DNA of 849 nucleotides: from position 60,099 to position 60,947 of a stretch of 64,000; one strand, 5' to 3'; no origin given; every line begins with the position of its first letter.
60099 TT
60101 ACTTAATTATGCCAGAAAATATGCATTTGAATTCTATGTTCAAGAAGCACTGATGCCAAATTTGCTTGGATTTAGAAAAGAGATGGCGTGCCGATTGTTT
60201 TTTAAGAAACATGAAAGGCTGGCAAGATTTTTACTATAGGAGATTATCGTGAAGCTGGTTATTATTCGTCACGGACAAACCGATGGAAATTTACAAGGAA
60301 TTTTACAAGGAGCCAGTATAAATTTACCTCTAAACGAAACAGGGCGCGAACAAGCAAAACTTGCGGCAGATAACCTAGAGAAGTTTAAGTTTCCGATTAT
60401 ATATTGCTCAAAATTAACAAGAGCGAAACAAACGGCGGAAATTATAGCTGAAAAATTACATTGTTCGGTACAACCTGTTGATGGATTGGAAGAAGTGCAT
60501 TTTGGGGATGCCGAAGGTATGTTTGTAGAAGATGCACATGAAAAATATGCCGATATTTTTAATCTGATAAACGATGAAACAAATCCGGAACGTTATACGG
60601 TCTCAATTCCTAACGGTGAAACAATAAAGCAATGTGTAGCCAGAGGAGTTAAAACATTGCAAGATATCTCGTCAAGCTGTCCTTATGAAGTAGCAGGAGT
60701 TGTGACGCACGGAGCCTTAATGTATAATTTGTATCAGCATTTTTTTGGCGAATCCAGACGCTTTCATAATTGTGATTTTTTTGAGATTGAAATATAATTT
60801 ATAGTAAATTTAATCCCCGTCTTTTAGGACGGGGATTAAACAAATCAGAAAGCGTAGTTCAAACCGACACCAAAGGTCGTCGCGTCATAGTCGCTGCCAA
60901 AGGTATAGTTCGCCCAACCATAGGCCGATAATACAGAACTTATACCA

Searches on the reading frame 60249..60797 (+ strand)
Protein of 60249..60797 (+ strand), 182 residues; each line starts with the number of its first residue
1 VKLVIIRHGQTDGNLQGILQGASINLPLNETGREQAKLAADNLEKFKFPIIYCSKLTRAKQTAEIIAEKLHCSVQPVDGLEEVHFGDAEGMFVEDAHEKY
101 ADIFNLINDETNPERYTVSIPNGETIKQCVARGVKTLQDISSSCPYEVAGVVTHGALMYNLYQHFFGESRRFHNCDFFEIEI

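Call 13: search_protein_families(library=pfam, proteins=[window:60249-60797:+], max_evalue=0.001)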
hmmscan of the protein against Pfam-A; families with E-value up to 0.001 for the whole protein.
window:60249-60797:+ (182 aa): 1 family
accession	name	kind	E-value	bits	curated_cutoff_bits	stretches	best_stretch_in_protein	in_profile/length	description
PF00300.27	His_Phos_1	-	1e-41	143.2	21.7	1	3-170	1-163/194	Histidine phosphatase superfamily (branch 1)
